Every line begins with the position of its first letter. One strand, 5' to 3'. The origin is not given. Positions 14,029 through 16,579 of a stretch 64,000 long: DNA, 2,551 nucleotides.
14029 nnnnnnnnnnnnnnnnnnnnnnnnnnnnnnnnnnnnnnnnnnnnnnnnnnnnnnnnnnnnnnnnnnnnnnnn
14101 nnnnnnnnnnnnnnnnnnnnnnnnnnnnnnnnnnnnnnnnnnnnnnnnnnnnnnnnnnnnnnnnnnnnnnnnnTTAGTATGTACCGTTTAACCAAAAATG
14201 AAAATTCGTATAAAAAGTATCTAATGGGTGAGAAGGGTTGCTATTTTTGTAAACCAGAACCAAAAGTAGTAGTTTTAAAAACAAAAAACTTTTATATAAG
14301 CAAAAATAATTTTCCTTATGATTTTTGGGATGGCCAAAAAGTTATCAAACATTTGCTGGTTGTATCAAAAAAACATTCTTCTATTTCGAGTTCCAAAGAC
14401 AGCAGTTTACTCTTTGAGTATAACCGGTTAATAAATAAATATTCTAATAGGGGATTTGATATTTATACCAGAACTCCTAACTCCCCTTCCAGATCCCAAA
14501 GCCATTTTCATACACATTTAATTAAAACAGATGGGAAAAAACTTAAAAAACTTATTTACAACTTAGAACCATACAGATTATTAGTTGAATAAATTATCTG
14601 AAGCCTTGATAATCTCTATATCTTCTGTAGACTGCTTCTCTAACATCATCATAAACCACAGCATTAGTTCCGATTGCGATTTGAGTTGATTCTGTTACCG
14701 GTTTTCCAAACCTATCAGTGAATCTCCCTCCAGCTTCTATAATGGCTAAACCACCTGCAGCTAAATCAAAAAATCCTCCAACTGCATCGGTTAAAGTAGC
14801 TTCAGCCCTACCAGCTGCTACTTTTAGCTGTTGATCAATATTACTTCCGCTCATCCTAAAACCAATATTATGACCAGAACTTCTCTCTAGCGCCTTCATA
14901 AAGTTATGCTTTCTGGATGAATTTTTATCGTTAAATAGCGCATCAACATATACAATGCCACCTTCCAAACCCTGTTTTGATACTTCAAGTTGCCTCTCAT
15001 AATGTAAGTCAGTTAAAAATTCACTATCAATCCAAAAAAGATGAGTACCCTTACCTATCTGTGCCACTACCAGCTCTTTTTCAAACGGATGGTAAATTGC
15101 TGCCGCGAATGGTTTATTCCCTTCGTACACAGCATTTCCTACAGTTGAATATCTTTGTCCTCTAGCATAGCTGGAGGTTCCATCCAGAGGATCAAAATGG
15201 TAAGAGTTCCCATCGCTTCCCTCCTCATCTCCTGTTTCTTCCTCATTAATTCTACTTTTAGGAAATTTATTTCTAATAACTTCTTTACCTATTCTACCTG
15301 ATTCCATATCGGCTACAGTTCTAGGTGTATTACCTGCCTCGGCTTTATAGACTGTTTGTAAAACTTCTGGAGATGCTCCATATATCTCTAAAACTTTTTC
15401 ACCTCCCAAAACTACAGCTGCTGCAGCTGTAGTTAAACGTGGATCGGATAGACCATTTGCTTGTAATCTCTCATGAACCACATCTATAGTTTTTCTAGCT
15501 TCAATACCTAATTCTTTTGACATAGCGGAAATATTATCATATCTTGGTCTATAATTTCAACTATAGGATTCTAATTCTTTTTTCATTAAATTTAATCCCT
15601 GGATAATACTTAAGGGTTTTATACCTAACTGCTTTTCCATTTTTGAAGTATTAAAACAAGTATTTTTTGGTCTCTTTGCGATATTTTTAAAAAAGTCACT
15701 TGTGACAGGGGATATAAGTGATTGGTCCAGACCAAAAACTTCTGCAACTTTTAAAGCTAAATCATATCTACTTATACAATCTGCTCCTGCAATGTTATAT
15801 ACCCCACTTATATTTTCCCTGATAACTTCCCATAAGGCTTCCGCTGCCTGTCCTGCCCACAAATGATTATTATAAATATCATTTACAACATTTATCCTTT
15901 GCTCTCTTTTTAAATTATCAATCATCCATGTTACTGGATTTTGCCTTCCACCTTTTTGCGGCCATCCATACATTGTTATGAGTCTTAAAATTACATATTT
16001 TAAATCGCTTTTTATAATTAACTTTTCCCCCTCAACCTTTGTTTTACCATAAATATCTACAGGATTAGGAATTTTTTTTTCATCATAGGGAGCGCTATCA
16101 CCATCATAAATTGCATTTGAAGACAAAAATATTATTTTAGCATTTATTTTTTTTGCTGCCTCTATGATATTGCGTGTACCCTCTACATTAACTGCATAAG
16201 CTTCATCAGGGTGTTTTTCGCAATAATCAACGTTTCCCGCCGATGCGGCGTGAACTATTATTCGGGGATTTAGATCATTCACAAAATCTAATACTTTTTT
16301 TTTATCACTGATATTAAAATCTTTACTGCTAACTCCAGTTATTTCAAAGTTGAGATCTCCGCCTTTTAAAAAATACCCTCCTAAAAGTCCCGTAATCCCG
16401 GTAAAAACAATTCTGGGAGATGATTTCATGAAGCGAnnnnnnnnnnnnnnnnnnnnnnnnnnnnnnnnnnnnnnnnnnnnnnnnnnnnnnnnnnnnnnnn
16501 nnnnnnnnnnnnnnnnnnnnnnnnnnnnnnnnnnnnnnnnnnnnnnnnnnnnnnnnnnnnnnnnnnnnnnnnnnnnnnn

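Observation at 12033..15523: Compact cassette of a HAD phosphatase, two tandem sugar-1-P nucleotidyltransferases, a HIT protein and an IMPase-family phosphatase: possible novel nucleotide-activated donor pathway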

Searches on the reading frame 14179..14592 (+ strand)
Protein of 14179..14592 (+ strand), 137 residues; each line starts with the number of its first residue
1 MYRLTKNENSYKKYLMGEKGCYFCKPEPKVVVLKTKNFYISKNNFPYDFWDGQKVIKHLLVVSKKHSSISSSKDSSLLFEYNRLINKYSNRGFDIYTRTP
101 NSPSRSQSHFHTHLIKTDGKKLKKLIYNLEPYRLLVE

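Call 3: search_protein_families(library=pfam, proteins=[window:14179-14592:+], max_evalue=0.01)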
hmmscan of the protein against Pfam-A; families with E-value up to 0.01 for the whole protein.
window:14179-14592:+ (137 aa): 1 family
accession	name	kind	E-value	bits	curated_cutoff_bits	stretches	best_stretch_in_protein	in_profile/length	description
PF12239.13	DUF3605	-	5.2e-05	24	23.6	1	3-94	33-121/154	Protein of unknown function (DUF3605)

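Call 4: search_protein_families(library=ncbifam, proteins=[window:14179-14592:+], max_evalue=0.01)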
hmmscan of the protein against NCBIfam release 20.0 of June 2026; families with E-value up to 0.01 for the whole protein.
window:14179-14592:+ (137 aa): 0 families

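Call 7: search_solved_structures(query=window:14179-14592:+, max_evalue=1)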
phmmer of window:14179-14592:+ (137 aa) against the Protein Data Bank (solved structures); distinct sequences matched with E-value up to 1: 0.

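Call 33: find_homologous_proteins(query=window:14179-14592:+, max_evalue=0.001)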
Query window:14179-14592:+ (137 aa): 26 proteins with E <= 0.001 among 38 candidates.
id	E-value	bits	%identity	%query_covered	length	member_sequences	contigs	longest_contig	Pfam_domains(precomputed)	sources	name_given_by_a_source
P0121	2.5e-76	272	100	89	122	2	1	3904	-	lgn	-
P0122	3.7e-64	233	74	99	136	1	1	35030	-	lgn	-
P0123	4.4e-63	229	74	100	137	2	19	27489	-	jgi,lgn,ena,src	-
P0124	1.5e-62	228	74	100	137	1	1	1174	-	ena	-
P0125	3.2e-62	227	73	100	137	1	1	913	-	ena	-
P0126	3.2e-62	227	74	100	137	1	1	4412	-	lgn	-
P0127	9.4e-62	225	72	100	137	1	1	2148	-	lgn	-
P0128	8.5e-57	209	70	100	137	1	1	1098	-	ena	-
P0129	4.1e-56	207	67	99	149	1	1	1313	-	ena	-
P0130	2.9e-55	204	69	100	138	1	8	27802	-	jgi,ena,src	-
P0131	6.9e-55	203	68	100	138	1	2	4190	-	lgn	-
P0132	9.2e-53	196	65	98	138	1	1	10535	-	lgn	-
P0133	5.5e-51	190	63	100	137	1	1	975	-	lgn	-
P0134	1.2e-50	189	64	100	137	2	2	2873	-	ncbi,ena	-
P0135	4.1e-49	184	60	100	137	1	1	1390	-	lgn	-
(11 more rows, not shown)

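Call 35: search_solved_structures(query=A2, max_evalue=1, show_alignments=2)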
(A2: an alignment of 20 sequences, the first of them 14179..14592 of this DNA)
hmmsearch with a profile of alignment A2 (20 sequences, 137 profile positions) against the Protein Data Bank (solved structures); distinct sequences matched with E-value up to 1: 27.
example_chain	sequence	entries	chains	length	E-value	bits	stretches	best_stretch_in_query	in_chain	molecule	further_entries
6iq1_A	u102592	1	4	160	8.7e-07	32.4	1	18-118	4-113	Adenosine 5'-monophosphoramidase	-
3imi_A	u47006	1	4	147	0.00027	24.3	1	16-120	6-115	HIT family protein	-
1y23_A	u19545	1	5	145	0.00058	23.3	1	19-120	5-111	Histidine triad protein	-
3r6f_A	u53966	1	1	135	0.00098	22.5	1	19-118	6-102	HIT family protein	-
2eo4_A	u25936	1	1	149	0.0025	21.2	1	46-132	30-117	150aa long hypothetical histidine triad nucleotide-binding protein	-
6d6j_A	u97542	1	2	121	0.0026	21.2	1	16-115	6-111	HIT family hydrolase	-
3oj7_A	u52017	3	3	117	0.004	20.6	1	18-115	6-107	Putative histidine triad family protein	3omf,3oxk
4egu_A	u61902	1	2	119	0.013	18.9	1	20-116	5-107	histidine triad (HIT) protein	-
5uvm_A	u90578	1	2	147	0.021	18.2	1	17-115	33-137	Histidine triad (HIT) protein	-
3l7x_A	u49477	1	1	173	0.028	17.8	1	19-116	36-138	Putative Hit-like protein involved in cell-cycle regulation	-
4zgl_A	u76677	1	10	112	0.032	17.6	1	39-118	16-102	Uncharacterized HIT-like protein HP_0404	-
3rhn_A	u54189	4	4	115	0.042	17.2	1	57-115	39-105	HISTIDINE TRIAD NUCLEOTIDE-BINDING PROTEIN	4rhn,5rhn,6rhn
3o1z_A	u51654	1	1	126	0.043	17.2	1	56-115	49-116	Histidine triad nucleotide-binding protein 1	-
3o1x_A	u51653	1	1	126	0.05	17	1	57-115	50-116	Histidine triad nucleotide-binding protein 1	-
3o1c_A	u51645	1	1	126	0.051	17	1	56-115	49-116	Histidine triad nucleotide-binding protein 1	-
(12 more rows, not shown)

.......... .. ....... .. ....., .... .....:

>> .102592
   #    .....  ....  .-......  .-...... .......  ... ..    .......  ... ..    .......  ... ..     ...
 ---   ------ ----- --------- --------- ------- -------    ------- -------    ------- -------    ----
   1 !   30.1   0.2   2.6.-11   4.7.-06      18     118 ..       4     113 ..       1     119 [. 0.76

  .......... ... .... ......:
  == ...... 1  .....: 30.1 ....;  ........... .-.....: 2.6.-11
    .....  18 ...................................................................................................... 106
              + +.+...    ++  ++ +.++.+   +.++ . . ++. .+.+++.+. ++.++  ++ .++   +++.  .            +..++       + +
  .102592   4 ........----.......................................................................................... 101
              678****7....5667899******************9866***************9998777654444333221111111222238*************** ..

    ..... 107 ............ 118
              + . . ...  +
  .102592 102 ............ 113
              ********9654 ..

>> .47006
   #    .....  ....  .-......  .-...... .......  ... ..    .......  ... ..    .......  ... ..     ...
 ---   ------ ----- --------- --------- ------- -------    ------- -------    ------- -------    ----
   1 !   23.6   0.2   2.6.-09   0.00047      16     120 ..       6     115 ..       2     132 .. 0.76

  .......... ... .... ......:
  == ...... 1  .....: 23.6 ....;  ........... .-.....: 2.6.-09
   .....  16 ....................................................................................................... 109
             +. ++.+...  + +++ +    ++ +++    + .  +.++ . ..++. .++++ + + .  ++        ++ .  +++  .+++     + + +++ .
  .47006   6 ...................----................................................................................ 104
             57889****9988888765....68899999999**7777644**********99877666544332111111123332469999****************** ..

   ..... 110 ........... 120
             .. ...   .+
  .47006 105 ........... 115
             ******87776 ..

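Call 44: predict_structure(alignment_id=A2)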
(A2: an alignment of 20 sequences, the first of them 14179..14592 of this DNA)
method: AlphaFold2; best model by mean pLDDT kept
length: 137 residues; sequences in the alignment: 20
mean_pLDDT: 77.8   pTM: 0.72
mean pLDDT of the five models: 77.8, 74.8, 74.2, 73.2, 70.1
residues with pLDDT >= 90: 38; 70-90: 63; 50-70: 28; < 50: 8
segments of 3 or more residues with pLDDT < 50: 100-107
pLDDT, mean of each block of 10 residues (from residue 1): 72 65 76 92 85 89 74 79 93 77 50 88 71 74
secondary structure, 60 per line:
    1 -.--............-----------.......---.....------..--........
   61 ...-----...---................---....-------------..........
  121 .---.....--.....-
elements in order: H5-16 E31-34 E38-42 E53-63 H75-90 E94-97 E111-121 E125-129 E132-136

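Call 47: fold_search(model_id=the predicted structure, library=pdb)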
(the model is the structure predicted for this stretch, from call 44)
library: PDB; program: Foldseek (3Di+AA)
matches with E <= 10: 271; with E <= 0.001: 4
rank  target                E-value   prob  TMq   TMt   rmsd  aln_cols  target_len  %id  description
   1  6d6j_A                4.9e-04  1.00  0.52  0.62   3.7       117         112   22  Crystal structure of HIT family hydrolase from Legionella pneumophila Philadelphia 1 (released 2018-05-02)
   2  1kpa_A                5.9e-04  1.00  0.53  0.62   4.7       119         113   19  PKCI-1-ZINC (released 1996-07-11)
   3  5waa_A                7.8e-04  1.00  0.46  0.54   6.3       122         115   21  Human Histidine Triad Nucleotide Binding Protein 1 (hHint1) C84R mutant (released 2018-06-06)
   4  6d6j_B                9.3e-04  1.00  0.52  0.61   3.9       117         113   23  Crystal structure of HIT family hydrolase from Legionella pneumophila Philadelphia 1 (released 2018-05-02)
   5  3tw2_B                1.3e-03  1.00  0.46  0.55   3.8       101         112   21  High resolution structure of human histidine triad nucleotide-binding protein 1 (hHINT1)/AMP complex in a monoclinic s (released 2011-11-02)
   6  7q2u_AAA              1.4e-03  1.00  0.49  0.56   3.8       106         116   21  The crystal structure of the HINT1 Q62A mutant. (released 2021-11-03)
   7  4egu_B                1.6e-03  1.00  0.51  0.59   5.5       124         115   25  0.95A Resolution Structure of a Histidine Triad Protein from Clostridium difficile (released 2012-04-18)
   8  3o1z                  1.6e-03  1.00  0.50  0.58   4.2       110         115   19  High resolution crystal structure of histidine triad nucleotide-binding protein 1 (Hint1) double cysteine mutant from ra (released 2010-08-04)
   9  3ano_A                1.7e-03  1.00  0.50  0.44   5.1       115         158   22  Crystal Structure of a Novel Diadenosine 5',5'''-P1,P4-Tetraphosphate Phosphorylase from Mycobacterium tuberculosis H3 (released 2011-05-18)
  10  4egu_A                1.7e-03  1.00  0.54  0.61   4.1       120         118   24  0.95A Resolution Structure of a Histidine Triad Protein from Clostridium difficile (released 2012-04-18)
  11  5ipb_A                1.7e-03  1.00  0.46  0.53   3.8       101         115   20  Human Histidine Triad Nucleotide Binding Protein 1 (hHint1) H112N mutant (released 2017-03-15)
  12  3o1c                  1.8e-03  1.00  0.47  0.55   3.9       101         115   19  High resolution crystal structure of histidine triad nucleotide-binding protein 1 (Hint1) C38A mutant from rabbit comple (released 2010-08-04)
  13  5uvm_A                1.9e-03  1.00  0.55  0.63   4.7       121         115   18  HIT family hydrolase from Clostridium thermocellum Cth-393 (released 2017-04-05)
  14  1kpc_A                2.1e-03  1.00  0.49  0.59   7.0       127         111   20  PKCI-1-APO+ZINC (released 1996-07-11)
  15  8wzd_A                2.1e-03  1.00  0.48  0.55   7.0       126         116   17  The Crystal Structure of PKCi from Biortus (released 2023-11-29)
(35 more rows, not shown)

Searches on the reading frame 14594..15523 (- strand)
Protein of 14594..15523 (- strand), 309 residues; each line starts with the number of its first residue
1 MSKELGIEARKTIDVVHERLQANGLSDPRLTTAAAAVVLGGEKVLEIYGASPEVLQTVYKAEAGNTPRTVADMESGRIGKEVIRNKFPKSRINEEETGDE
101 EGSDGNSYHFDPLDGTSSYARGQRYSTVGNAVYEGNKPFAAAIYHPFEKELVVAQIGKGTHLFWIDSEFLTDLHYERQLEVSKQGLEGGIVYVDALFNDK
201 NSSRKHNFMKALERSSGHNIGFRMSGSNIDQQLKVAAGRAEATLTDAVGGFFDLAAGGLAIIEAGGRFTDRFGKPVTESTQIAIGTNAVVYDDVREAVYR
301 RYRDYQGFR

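Call 3: search_protein_families(library=pfam, proteins=[window:14594-15523:-], max_evalue=0.01)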
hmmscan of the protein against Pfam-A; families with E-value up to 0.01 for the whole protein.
window:14594-15523:- (309 aa): 1 family
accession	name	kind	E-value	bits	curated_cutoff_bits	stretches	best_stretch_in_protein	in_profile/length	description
PF00459.30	Inositol_P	-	1.5e-30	107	27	1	31-287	7-254/271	Inositol monophosphatase family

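Call 4: search_protein_families(library=ncbifam, proteins=[window:14594-15523:-], max_evalue=0.01)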
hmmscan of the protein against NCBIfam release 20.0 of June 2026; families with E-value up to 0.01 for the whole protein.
window:14594-15523:- (309 aa): 6 families
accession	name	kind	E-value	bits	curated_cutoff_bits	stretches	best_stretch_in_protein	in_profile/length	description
TIGR02067.1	his_9_HisN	equivalog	1.5e-23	83.6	275.15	1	41-297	13-250/252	histidinol-phosphatase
NF008027.1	PRK10757.1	equivalog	4.8e-16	58.5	332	1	29-292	4-252/267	inositol-1-monophosphatase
TIGR01331.1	bisphos_cysQ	equivalog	2.4e-13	50.3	228.8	1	40-279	12-235/250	3'(2'),5'-bisphosphate nucleotidase CysQ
NF009321.0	PRK12676.1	equivalog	9.8e-10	37.9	264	1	53-161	30-138/264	bifunctional fructose-bisphosphatase/inositol-phosphate phosphatase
TIGR01330.1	bisphos_HAL2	equivalog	7.7e-07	28.3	267.05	0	100-139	129-167/359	3'(2'),5'-bisphosphate nucleotidase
NF008182.0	PRK10931.1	equivalog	6.9e-06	25.3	379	1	41-159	13-131/246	3'(2'),5'-bisphosphate nucleotidase CysQ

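Call 8: search_solved_structures(query=window:14594-15523:-, max_evalue=0.001)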
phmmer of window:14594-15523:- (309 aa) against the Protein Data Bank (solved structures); distinct sequences matched with E-value up to 0.001: 22.
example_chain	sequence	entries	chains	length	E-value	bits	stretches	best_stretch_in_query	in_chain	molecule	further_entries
5zhh_A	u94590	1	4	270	5.6e-13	52.2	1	60-298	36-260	Inositol-1-monophosphatase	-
6ib7_A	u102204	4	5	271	5.7e-11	45.6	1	28-273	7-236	Inositol-1-monophosphatase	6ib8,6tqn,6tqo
6tqn_T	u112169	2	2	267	5.7e-11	45.6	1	28-273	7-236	Inositol monophosphatase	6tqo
9vep_A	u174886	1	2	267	7.3e-11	45.3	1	28-273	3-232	Inositol-1-monophosphatase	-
2qfl_A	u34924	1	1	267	7.6e-11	45.2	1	30-273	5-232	Inositol-1-monophosphatase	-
8wdq_A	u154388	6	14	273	1.2e-10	44.6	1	81-274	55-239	Nus factor SuhB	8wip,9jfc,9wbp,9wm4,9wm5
9j90_B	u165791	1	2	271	1.2e-10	44.5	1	82-274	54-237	Nus factor SuhB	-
3luz_A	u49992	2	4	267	1.8e-09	40.7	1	40-274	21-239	Extragenic suppressor protein suhB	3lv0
2p3n_A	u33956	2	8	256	5.1e-09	39.2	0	210-299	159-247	Inositol-1-monophosphatase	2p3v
2pcr_A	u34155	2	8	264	2.8e-08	36.8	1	33-161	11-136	Inositol-1-monophosphatase | Fructose-1,6-bisphosphatase/inositol-1-monophosphatase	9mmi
3b8b_A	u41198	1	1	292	6.8e-08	35.5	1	33-273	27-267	CysQ, sulfite synthesis pathway protein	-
5i3s_A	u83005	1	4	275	2.4e-07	33.7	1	83-281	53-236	Inositol monophosphatase family protein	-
3t0j_A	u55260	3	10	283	2.7e-07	33.6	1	83-281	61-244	Inositol monophosphatase family protein | Inositol monophosphatase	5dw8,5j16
8f9y_A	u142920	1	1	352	5.9e-06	29.2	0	99-279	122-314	SAL1 phosphatase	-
1vdw_A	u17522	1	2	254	2.5e-05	27.1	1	47-162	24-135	hypothetical protein PH1897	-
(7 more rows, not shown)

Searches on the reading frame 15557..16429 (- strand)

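Call 3: search_protein_families(library=pfam, proteins=[window:15557-16429:-], max_evalue=0.01)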
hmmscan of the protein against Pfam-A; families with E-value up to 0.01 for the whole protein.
window:15557-16429:- (290 aa): 7 families
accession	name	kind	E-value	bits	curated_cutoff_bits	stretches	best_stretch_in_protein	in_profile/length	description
PF04321.23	RmlD_sub_bind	-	1.2e-57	195.6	27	1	6-285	2-284/287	RmlD substrate binding domain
PF01370.27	Epimerase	-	2.8e-26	92.9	20.9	1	8-214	2-240/240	NAD dependent epimerase/dehydratase family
PF16363.11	GDP_Man_Dehyd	-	2.5e-13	50.6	27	1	38-225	59-259/332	GDP-mannose 4,6 dehydratase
PF02719.21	Polysacc_synt_2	-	5.2e-11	42.7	20.2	1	39-142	62-153/293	Polysaccharide biosynthesis protein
PF01073.25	3Beta_HSD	-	7.6e-10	38.7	22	1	39-142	53-161/280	3-beta hydroxysteroid dehydrogenase/isomerase family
PF07993.18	NAD_binding_4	-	5.7e-09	35.9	20.1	1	56-188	90-241/258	Male sterility protein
PF13460.12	NAD_binding_10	-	7.5e-06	26.4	27.2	1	57-157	63-150/184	NAD(P)H-binding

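Call 4: search_protein_families(library=ncbifam, proteins=[window:15557-16429:-], max_evalue=0.01)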
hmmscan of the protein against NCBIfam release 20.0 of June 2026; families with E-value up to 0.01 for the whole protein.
window:15557-16429:- (290 aa): 21 families
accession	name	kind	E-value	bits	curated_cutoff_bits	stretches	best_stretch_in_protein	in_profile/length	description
TIGR01214.1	rmlD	equivalog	1.2e-53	182.1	224.05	1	6-278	1-277/285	dTDP-4-dehydrorhamnose reductase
NF007440.0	PRK09987.1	equivalog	1.4e-25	90.2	308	1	33-284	31-291/299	dTDP-4-dehydrorhamnose reductase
TIGR01179.1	galE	equivalog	2.5e-15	56.2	262.3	1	38-156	54-179/332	UDP-glucose 4-epimerase GalE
TIGR01181.1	dTDP_gluc_dehyt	equivalog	4.7e-11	42.4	365.1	1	39-273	58-297/321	dTDP-glucose 4,6-dehydratase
TIGR03589.1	PseB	equivalog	6e-10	38.6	407.75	1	40-141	62-149/324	UDP-N-acetylglucosamine 4,6-dehydratase (inverting)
TIGR02622.1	CDP_4_6_dhtase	equivalog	2.4e-09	36.8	278.45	1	39-132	62-159/352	CDP-glucose 4,6-dehydratase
NF043036.1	ErythonDh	equivalog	2.6e-07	30.2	325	1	33-138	54-160/321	D-erythronate dehydrogenase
TIGR02197.1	heptose_epim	equivalog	3.4e-07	29.8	274.6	1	41-155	50-172/316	ADP-glyceromanno-heptose 6-epimerase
NF007956.0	PRK10675.1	subfamily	7.4e-07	28.6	394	1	39-138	58-160/338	UDP-glucose 4-epimerase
NF042423.1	oxyalk_red_Shew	equivalog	1.1e-06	28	580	1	27-149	45-170/331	2-alkyl-3-oxoalkanoate reductase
NF047922.1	GDPFucSynFcl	equivalog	3.2e-06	26.8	500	1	6-109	4-110/308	GDP-L-fucose synthase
TIGR04180.1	EDH_00030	hypoth_equivalog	4.6e-06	25.9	475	1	40-234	58-258/297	NAD-dependent 4,6-dehydratase LegB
TIGR04130.1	FnlA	equivalog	1.6e-05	24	730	1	56-107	75-128/337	UDP-N-acetylglucosamine 4,6-dehydratase/5-epimerase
TIGR03466.1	HpnA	hypoth_equivalog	1.9e-05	23.7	367.65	1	57-139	67-153/327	hopanoid-associated sugar epimerase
NF005539.0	PRK07201.1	equivalog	0.0001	21.2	549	1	73-149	93-173/657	SDR family oxidoreductase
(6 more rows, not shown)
